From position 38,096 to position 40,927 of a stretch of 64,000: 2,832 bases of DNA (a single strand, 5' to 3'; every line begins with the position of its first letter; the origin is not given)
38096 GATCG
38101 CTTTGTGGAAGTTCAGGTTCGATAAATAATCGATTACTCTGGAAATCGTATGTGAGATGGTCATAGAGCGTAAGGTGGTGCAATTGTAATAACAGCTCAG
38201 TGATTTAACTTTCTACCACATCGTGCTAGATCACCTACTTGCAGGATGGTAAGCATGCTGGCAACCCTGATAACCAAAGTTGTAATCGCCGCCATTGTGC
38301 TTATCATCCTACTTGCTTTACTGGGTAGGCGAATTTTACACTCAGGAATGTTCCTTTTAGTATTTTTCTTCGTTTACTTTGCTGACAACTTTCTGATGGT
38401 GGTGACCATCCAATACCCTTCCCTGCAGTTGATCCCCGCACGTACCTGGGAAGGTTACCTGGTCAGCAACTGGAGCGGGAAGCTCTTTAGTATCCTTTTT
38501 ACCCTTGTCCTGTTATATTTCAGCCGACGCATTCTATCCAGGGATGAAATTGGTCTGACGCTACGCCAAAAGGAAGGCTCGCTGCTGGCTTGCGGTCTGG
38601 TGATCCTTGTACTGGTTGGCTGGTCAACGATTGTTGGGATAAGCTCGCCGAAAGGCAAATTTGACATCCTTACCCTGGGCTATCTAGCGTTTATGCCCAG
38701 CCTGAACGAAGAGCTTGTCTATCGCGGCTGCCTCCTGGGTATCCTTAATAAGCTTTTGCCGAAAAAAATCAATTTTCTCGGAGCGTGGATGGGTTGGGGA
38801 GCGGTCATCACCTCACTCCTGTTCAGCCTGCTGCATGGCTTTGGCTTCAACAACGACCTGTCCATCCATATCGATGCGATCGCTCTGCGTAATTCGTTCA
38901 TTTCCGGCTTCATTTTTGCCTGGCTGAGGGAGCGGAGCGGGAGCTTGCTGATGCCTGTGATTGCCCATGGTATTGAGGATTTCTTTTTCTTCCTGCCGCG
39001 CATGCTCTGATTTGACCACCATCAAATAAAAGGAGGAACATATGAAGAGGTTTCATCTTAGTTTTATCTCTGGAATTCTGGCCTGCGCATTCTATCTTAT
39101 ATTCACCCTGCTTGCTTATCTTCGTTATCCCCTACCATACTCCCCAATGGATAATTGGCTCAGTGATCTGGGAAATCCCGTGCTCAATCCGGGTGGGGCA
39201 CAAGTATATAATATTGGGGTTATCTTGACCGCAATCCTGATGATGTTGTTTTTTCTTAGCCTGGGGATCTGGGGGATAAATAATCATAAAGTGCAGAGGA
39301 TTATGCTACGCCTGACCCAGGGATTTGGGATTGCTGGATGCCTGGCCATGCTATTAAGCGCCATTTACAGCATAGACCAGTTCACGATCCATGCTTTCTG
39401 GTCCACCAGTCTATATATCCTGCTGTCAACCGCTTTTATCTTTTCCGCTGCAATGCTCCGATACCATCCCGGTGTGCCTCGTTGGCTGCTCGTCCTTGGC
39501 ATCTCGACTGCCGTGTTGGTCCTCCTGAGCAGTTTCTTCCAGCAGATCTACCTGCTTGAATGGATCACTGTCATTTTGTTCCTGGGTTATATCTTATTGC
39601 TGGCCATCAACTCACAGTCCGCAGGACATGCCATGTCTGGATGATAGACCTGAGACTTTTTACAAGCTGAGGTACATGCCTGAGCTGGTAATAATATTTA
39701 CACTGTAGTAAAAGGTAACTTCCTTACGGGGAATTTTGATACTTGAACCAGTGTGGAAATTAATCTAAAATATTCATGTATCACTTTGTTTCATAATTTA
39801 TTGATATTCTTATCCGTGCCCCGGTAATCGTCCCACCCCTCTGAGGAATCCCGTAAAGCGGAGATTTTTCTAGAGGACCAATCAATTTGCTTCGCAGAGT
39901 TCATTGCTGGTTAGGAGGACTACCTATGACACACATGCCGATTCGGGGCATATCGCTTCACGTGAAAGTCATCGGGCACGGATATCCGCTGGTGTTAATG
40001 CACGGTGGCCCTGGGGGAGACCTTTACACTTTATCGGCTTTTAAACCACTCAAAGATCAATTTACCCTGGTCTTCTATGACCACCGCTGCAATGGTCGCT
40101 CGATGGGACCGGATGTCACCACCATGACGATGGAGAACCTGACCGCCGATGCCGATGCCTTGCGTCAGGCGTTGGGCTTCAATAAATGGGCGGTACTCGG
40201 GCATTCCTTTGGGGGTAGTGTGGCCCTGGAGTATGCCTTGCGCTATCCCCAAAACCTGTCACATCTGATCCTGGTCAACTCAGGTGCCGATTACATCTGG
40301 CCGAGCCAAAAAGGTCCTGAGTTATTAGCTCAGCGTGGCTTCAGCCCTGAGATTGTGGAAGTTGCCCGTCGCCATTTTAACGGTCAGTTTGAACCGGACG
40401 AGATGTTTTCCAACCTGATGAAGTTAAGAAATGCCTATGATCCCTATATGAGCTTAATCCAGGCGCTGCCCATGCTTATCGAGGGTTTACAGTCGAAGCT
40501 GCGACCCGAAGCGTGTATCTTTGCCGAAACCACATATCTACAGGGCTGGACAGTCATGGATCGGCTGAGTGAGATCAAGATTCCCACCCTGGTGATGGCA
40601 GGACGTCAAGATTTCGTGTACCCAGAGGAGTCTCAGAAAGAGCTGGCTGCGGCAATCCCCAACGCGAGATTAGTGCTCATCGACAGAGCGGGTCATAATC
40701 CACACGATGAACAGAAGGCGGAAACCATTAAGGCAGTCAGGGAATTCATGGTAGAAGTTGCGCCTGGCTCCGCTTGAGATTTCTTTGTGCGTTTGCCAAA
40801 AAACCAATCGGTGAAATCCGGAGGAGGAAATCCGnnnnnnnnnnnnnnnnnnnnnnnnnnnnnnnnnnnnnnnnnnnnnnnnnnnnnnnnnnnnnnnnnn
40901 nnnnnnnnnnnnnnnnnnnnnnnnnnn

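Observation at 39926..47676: Seven-gene operon: three peptidase-type hydrolases, a GSA-aminomutase-like PLP enzyme, two E2-type acyltransferases and an ANT(6)-like nucleotidyltransferase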

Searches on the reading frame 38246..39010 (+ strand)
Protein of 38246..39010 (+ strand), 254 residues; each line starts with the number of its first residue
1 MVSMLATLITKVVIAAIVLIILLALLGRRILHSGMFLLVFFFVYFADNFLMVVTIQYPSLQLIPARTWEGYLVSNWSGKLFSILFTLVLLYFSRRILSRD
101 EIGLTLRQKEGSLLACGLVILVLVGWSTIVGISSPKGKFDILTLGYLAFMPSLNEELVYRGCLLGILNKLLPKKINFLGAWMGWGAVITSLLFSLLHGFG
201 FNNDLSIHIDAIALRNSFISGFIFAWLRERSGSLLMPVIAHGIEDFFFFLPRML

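Call 4: search_protein_families(library=pfam, proteins=[window:38246-39010:+], max_evalue=0.01)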
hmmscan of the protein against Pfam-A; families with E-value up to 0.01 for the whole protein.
window:38246-39010:+ (254 aa): 1 family
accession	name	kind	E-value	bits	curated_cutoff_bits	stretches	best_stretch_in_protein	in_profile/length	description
PF02517.21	Rce1-like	-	4.3e-16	59.4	22.4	1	141-246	5-92/93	Type II CAAX prenyl endopeptidase Rce1-like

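Call 5: search_protein_families(library=ncbifam, proteins=[window:38246-39010:+], max_evalue=0.01)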
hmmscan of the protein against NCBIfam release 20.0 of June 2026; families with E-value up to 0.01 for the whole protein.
window:38246-39010:+ (254 aa): 12 families
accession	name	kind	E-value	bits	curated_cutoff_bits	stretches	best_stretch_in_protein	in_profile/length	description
NF047635.1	CPBP_Sphingo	equivalog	1.2e-41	142.7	225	1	12-246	9-232/237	CPBP family intramembrane glutamic endopeptidase, BDIM_20840 family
NF040914.1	Mrt_core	domain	1.3e-12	47.7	100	1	152-245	12-98/108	myxosortase family intramembrane protease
NF040674.1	CPBP_fam_MrtP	equivalog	7.5e-12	45.4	250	1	152-242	257-340/354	myxosortase MrtP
NF040915.1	CPBP_fam_MrtZ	exception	1.1e-11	44.6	325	1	149-241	173-257/275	myxosortase MrtZ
NF040593.1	CPBP_fam_MrtX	exception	1.2e-08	35.1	180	1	149-247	139-228/238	myxosortase MrtX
NF040594.1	CPBP_fam_MrtC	equivalog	4.7e-08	33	195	1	152-243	126-210/221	myxosortase MrtC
NF041647.1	ABC_perm_CPBP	equivalog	3.1e-07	29.5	435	1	144-244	546-626/636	ABC transporter permease subunit/CPBP intramembrane protease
NF033192.3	CPBP_JDVT_MrtJ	equivalog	6.3e-06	26.8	75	1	152-249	9-96/98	JDVT-CTERM system glutamic-type intramembrane protease MrtJ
NF040589.1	CPBP_Synerg_MrtS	equivalog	0.00011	22.4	130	1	126-243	59-158/170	Synerg-CTERM system glutamic-type intramembrane protease MrtS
NF050068.1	Rv0804_CPBP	equivalog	0.00057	19.6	200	1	219-241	160-182/197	Rv0804 family intramembrane glutamic endopeptidase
TIGR00950.1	2A78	equivalog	0.0061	16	230.2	1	90-153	144-207/264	carboxylate/amino acid/amine transporter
NF037947.1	holin_4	subfamily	0.0067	16.9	70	1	164-227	10-73/75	bacteriophage holin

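Call 67: search_protein_families(library=padloc, proteins=[window:38246-39010:+], max_evalue=0.00001)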
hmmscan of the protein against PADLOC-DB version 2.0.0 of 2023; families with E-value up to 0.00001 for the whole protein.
window:38246-39010:+ (254 aa): 0 families

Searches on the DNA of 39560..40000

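Call 61: search_rna_families(source=window, start=39560, end=40000, threshold=evalue, max_evalue=1)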
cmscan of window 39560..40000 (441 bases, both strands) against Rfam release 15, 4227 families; matches with E-value up to 1: 0.
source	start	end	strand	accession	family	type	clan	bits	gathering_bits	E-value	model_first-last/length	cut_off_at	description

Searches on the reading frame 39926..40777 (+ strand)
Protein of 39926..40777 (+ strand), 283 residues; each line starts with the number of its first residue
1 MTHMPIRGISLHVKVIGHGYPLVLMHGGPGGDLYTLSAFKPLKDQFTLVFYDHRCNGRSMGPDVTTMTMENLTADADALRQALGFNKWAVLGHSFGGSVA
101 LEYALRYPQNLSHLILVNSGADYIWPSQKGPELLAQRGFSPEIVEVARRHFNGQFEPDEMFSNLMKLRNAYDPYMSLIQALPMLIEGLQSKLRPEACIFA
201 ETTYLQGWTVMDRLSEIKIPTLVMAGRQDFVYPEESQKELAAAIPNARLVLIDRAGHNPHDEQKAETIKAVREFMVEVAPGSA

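Call 4: search_protein_families(library=pfam, proteins=[window:39926-40777:+], max_evalue=0.01)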
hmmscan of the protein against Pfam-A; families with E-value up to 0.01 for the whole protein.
window:39926-40777:+ (283 aa): 11 families
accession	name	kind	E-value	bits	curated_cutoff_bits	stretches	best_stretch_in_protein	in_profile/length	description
PF00561.26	Abhydrolase_1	-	5.1e-30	105.4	25.8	1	20-262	1-243/245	alpha/beta hydrolase fold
PF12146.15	Hydrolase_4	-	3.1e-18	66.4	27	2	44-125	30-115/239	Serine aminopeptidase, S33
PF12697.13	Abhydrolase_6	-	1.9e-17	65.1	26.3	1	22-268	1-215/217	Alpha/beta hydrolase family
PF08386.16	Abhydrolase_4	-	7.3e-05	23.3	21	1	217-275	33-91/103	TAP-like protein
PF12695.13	Abhydrolase_5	-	8.2e-05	22.9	27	0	77-119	48-89/164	Alpha/beta hydrolase family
PF00975.26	Thioesterase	-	0.0002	22.1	26.4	1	64-117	43-100/226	Thioesterase domain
PF03959.19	FSH1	-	0.00028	21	21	1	214-257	156-199/211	Serine hydrolase (FSH1)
PF00756.26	Esterase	-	0.00069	19.9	22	1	86-115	113-144/251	Putative esterase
PF03096.20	Ndr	-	0.00086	18.5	23.3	1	54-119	67-132/283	Ndr family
PF12740.14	PETase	-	0.0036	17.2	28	0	206-237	156-187/263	PET hydrolase-like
PF06821.19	Ser_hydrolase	-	0.0061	16.9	22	0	215-259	112-155/172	Serine hydrolase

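Call 5: search_protein_families(library=ncbifam, proteins=[window:39926-40777:+], max_evalue=0.01)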
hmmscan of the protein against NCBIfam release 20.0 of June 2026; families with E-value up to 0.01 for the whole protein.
window:39926-40777:+ (283 aa): 40 families (the best 25 are shown)
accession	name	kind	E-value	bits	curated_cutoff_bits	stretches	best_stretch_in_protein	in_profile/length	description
TIGR01250.1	pro_imino_pep_2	subfamily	8.5e-34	117.4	167.65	1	17-275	23-287/288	proline iminopeptidase-family hydrolase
NF045948.1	ProImpepThrmp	equivalog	4.6e-29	101.8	500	2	4-118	7-127/291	proline iminopeptidase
NF051488.1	bifunc_PcaDC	exception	3.3e-27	95.6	390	1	38-277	31-252/375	bifunctional 3-oxoadipate enol-lactonase/4-carboxymuconolactone decarboxylase PcaDC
TIGR02427.1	protocat_pcaD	equivalog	3.3e-26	92.2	255.85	2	201-275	176-250/251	3-oxoadipate enol-lactonase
TIGR03611.1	RutD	equivalog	7.4e-26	91.1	238.5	2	21-119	14-113/258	pyrimidine utilization protein D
TIGR01249.1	pro_imino_pep_1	equivalog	5e-25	88.3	259.75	2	18-116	26-125/307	prolyl aminopeptidase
NF051487.1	bifunc_PcaCD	exception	5.9e-24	84.9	430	2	41-124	194-276/413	bifunctional 4-carboxymuconolactone decarboxylase/3-oxoadipate enol-lactonase PcaCD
NF045945.1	ProImpepLactob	equivalog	4.7e-21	75.5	400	2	3-119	7-131/293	proline iminopeptidase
TIGR03695.1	menH_SHCHC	equivalog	4.8e-21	75.3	208.55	2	21-119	4-104/252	2-succinyl-6-hydroxy-2,4-cyclohexadiene-1-carboxylate synthase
NF050089.1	i_nPHAscl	equivalog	1.1e-19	70.6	300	2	21-121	20-119/288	intracellular short-chain-length polyhydroxyalkanoate depolymerase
NF011457.0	PRK14875.1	equivalog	1.1e-18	67.3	307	2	11-119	122-231/372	acetoin dehydrogenase dihydrolipoyllysine-residue acetyltransferase subunit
NF052610.1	macro_16_ester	equivalog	1.9e-18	66.8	420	2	205-273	209-278/281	alpha/beta fold macrolide esterase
NF053693.1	esterase_mleCBF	exception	4.5e-17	62.3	564.5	2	206-272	209-275/279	CBF family alpha/beta fold macrolide esterase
NF041759.1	mac_hydro_EstT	equivalog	1.6e-15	57.1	450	2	200-275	202-277/278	macrolide hydrolase EstT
TIGR01738.1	bioH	equivalog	2e-15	57.1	206.95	1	21-274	6-244/245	pimeloyl-ACP methyl ester esterase BioH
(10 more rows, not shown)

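Call 37: search_solved_structures(query=window:39926-40777:+, max_evalue=1e-10)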
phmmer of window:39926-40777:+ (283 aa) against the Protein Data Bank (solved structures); distinct sequences matched with E-value up to 1e-10: 31.
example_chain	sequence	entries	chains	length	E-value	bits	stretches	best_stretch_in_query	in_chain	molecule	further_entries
7a6g_A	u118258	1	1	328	2.8e-22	82.7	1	16-280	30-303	Putative Proline iminopeptidase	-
6eb3_A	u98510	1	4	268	1e-21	80.9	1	3-276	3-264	Est1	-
8v16_C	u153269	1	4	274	1e-21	80.8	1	3-276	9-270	Esterase 1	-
1azw_A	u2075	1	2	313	1.8e-19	73.5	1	18-116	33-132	PROLINE IMINOPEPTIDASE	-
1xrq_A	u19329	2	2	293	3.7e-19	72.5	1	20-236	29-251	Proline iminopeptidase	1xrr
1mt3_A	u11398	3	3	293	3.7e-19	72.5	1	20-236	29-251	Proline iminopeptidase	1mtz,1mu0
1xrl_A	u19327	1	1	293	3.7e-19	72.5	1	20-236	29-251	Proline iminopeptidase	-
1xrm_A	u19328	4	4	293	3.7e-19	72.5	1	20-236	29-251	Proline iminopeptidase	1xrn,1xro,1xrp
5egn_A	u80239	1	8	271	9.3e-19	71.1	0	1-121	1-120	Esterase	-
1xqw_A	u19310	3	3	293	9.6e-19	71.1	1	20-236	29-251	Proline iminopeptidase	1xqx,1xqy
1xqv_A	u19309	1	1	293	2.5e-18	69.8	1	20-236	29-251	Proline iminopeptidase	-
4uhc_A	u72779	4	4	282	1.2e-17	67.5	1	10-278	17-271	ESTERASE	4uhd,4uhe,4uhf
4uhh_A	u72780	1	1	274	1.3e-17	67.4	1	10-278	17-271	ESTERASE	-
3nwo_A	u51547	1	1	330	2.6e-16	63.1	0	17-136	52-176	Proline iminopeptidase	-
1qtr_A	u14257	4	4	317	8.1e-16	61.5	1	18-116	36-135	PROLYL AMINOPEPTIDASE | Proline iminopeptidase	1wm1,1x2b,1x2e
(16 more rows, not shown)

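Call 67: search_protein_families(library=padloc, proteins=[window:39926-40777:+], max_evalue=0.00001)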
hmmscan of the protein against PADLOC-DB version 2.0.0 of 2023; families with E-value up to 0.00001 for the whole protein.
window:39926-40777:+ (283 aa): 1 family
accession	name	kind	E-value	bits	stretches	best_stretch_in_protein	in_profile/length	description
PDLC01094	C3a206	-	3e-06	24.5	0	64-116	191-243/504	TAP-like protein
